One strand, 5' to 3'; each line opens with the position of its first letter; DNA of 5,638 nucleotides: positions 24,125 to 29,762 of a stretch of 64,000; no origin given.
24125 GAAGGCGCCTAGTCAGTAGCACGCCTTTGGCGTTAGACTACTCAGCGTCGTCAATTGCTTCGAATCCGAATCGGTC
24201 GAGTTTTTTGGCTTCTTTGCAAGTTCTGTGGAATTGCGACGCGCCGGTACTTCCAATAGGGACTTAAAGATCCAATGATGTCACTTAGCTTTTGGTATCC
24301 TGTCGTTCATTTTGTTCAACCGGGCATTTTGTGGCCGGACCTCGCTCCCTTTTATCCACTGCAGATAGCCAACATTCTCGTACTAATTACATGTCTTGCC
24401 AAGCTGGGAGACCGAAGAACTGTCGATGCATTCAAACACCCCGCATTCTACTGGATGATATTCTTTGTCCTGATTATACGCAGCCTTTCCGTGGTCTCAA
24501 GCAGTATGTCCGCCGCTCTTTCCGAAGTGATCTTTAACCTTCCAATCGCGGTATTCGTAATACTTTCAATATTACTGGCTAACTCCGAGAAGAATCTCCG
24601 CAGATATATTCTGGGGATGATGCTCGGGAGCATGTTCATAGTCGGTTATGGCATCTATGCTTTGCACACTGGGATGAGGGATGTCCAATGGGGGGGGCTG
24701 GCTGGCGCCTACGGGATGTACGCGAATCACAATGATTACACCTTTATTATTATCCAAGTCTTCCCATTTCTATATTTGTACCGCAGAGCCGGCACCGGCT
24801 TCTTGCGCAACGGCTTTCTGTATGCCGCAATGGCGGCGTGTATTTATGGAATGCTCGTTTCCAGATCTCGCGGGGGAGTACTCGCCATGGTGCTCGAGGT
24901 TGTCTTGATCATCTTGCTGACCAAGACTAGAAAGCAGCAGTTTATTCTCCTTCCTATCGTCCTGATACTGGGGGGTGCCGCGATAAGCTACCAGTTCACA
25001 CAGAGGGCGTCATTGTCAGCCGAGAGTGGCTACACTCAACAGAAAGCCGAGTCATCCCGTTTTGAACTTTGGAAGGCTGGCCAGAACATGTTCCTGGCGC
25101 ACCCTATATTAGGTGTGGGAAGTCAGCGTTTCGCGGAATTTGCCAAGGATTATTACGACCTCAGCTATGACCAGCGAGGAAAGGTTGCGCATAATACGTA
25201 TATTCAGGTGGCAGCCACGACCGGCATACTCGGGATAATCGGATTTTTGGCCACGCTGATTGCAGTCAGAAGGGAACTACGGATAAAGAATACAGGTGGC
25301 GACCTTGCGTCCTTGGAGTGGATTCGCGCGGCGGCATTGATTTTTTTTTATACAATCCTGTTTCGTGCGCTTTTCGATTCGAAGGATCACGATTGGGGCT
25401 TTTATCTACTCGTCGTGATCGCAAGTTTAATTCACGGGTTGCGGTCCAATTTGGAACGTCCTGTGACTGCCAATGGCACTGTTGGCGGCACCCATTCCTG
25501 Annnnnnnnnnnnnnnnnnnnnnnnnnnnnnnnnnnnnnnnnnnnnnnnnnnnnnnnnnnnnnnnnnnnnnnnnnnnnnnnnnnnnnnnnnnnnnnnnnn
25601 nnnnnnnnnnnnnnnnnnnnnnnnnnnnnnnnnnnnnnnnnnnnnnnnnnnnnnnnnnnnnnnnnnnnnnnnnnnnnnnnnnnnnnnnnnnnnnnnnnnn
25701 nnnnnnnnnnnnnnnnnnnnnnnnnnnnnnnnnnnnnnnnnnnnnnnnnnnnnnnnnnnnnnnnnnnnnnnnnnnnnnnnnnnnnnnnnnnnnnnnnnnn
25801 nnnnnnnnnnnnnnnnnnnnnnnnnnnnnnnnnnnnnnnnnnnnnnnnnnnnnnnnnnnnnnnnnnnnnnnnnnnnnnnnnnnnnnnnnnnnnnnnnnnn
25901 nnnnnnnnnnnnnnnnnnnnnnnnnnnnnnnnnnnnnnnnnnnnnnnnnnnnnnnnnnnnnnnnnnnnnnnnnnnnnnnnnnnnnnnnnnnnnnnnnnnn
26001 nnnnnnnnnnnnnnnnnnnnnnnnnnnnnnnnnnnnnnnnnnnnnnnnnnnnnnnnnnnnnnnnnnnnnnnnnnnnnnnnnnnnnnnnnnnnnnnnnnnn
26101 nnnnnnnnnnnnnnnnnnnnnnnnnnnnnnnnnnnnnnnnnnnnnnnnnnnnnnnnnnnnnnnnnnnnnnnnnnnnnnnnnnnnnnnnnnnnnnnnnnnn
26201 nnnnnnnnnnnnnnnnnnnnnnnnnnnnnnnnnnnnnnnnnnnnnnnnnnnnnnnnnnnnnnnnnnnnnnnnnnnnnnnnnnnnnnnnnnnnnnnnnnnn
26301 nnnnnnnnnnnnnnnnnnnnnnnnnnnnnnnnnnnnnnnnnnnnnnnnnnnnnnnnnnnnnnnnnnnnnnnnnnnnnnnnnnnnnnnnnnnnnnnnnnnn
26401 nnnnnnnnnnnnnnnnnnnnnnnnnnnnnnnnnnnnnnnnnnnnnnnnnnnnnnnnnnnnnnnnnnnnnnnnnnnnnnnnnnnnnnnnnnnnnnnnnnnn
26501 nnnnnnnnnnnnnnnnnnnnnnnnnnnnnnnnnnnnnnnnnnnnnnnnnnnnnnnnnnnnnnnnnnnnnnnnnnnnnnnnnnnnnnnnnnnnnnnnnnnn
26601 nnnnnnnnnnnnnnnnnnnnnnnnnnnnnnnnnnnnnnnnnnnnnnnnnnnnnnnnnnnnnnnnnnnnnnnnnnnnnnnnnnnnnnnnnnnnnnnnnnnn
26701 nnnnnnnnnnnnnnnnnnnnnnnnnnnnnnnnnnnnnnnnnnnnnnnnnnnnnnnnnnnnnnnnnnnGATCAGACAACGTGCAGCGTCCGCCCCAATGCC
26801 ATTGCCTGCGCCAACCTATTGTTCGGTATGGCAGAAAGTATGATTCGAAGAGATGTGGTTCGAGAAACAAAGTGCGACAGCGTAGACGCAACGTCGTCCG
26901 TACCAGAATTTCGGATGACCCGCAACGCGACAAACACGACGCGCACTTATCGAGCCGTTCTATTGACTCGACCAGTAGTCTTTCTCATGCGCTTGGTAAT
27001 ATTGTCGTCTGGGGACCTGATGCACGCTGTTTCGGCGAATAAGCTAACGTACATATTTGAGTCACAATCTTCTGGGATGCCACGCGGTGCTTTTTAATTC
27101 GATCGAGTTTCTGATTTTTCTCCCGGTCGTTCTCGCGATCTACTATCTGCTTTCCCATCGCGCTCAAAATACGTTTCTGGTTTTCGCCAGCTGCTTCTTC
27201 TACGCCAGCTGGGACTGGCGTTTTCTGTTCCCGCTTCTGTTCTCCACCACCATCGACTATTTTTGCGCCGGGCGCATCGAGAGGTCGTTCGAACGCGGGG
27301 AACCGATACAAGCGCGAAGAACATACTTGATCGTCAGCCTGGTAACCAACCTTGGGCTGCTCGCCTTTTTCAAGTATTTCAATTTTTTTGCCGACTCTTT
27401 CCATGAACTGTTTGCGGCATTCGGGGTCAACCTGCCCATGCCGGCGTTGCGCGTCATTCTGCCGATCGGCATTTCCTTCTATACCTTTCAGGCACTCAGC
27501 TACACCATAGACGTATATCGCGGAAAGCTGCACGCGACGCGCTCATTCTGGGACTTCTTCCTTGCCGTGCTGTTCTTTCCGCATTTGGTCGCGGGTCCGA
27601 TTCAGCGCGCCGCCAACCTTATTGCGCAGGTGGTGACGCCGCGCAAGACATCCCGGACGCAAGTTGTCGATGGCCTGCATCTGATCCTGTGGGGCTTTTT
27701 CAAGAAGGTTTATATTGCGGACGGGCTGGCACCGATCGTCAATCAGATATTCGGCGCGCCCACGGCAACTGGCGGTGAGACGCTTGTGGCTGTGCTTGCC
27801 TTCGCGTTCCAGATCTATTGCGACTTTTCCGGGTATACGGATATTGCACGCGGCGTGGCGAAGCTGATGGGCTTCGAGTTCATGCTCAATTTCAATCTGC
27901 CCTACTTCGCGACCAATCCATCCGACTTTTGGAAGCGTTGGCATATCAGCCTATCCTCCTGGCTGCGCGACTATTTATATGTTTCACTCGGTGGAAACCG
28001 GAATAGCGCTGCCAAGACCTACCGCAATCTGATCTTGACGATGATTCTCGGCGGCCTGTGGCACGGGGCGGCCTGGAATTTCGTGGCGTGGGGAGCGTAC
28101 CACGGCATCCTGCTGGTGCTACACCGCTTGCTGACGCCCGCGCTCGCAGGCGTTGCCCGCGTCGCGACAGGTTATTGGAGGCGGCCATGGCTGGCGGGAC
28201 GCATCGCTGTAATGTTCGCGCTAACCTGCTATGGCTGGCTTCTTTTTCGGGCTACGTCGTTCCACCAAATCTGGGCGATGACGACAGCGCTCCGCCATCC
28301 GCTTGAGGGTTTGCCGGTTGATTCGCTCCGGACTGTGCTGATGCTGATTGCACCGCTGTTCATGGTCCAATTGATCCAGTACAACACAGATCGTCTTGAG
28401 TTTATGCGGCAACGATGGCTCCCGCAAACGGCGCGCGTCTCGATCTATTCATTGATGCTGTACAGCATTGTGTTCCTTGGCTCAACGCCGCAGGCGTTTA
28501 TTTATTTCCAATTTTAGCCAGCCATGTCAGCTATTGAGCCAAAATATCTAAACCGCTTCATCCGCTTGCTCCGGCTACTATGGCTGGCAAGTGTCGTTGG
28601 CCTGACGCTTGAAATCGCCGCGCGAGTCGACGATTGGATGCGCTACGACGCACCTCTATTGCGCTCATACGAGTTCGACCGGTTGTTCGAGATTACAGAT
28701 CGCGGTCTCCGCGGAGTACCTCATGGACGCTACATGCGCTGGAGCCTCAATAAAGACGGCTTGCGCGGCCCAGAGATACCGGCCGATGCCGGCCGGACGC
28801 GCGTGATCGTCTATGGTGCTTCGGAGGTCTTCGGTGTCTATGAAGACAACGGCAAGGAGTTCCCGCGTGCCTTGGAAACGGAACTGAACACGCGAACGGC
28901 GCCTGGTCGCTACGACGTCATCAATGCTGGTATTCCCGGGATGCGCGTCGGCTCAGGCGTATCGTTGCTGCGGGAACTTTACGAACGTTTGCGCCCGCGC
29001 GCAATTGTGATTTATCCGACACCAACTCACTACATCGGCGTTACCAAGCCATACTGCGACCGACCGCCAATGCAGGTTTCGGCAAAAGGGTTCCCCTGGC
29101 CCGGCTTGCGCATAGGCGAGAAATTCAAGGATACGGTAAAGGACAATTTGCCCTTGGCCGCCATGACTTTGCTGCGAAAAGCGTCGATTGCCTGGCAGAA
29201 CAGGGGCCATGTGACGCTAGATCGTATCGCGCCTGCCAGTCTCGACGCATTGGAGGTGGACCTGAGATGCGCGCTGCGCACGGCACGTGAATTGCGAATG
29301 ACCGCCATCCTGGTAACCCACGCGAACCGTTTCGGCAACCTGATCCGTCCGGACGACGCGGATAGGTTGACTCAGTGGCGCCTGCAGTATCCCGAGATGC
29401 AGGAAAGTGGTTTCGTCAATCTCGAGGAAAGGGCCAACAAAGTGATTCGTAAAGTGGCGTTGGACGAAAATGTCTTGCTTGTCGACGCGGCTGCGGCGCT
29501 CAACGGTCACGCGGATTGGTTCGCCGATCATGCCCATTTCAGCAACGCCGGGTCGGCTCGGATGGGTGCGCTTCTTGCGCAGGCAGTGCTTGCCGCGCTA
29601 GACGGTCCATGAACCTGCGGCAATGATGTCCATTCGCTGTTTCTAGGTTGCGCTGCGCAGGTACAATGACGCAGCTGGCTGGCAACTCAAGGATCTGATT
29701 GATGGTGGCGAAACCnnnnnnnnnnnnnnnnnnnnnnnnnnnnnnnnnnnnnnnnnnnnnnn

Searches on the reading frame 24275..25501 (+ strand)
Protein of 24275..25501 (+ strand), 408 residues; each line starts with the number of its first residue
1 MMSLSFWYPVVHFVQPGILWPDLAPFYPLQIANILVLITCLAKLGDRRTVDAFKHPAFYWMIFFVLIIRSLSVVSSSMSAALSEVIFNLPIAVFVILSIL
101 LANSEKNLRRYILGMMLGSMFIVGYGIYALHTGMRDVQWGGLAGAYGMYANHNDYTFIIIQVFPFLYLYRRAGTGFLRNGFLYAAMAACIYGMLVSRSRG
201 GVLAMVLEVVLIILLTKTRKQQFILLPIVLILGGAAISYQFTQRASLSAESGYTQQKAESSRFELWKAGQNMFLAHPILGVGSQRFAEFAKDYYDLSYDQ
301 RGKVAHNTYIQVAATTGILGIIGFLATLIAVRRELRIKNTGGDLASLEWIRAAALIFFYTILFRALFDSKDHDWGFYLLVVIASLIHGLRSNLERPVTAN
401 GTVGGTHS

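Call 9: search_protein_families(library=pfam, proteins=[window:24275-25501:+], max_evalue=0.001)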
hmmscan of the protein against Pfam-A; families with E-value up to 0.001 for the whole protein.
window:24275-25501:+ (408 aa): 1 family
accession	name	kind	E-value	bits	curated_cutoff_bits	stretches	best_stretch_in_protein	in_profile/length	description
PF04932.20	Wzy_C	-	7.7e-24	84.6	31.7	1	185-325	2-149/149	O-Antigen ligase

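Call 17: search_protein_families(library=ncbifam, proteins=[window:24275-25501:+], max_evalue=0.001)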
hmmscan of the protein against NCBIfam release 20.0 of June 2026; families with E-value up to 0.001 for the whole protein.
window:24275-25501:+ (408 aa): 2 families
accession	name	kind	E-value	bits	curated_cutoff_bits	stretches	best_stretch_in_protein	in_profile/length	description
TIGR03097.1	PEP_O_lig_1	hypoth_equivalog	2.4e-20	72.8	188.1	1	27-354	44-368/408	putative O-glycosylation ligase, exosortase A system-associated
TIGR04370.1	glyco_rpt_poly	subfamily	0.00021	20.4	40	1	50-278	6-267/396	oligosaccharide repeat unit polymerase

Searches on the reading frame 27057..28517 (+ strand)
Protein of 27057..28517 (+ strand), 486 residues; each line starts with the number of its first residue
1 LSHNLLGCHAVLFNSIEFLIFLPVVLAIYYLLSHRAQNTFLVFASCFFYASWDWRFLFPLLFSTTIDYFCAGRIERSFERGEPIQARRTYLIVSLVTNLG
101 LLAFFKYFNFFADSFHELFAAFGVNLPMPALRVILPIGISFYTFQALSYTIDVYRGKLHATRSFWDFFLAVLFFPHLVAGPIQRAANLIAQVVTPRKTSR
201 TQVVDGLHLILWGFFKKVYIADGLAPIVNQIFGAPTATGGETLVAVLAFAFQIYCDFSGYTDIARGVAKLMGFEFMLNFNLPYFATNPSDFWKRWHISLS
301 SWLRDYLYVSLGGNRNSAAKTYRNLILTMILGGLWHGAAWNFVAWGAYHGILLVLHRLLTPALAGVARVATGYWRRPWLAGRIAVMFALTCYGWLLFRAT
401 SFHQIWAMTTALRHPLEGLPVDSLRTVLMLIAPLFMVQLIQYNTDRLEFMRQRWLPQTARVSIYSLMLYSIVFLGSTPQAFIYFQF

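Call 9: search_protein_families(library=pfam, proteins=[window:27057-28517:+], max_evalue=0.001)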
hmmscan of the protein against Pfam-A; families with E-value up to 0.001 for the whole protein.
window:27057-28517:+ (486 aa): 1 family
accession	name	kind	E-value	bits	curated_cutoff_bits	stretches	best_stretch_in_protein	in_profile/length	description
PF03062.24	MBOAT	-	4.3e-22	79.3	27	1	163-365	80-303/337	MBOAT, membrane-bound O-acyltransferase family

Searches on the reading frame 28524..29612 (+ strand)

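Call 9: search_protein_families(library=pfam, proteins=[window:28524-29612:+], max_evalue=0.001)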
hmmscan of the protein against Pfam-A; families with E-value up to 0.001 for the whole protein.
window:28524-29612:+ (362 aa): 1 family
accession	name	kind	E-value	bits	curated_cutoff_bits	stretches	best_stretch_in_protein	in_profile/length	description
PF13472.12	Lipase_GDSL_2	-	7.6e-07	30.2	32.9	1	297-345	124-177/178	GDSL-like Lipase/Acylhydrolase family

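Call 17: search_protein_families(library=ncbifam, proteins=[window:28524-29612:+], max_evalue=0.001)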
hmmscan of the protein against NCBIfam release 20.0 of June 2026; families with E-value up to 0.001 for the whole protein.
window:28524-29612:+ (362 aa): 0 families
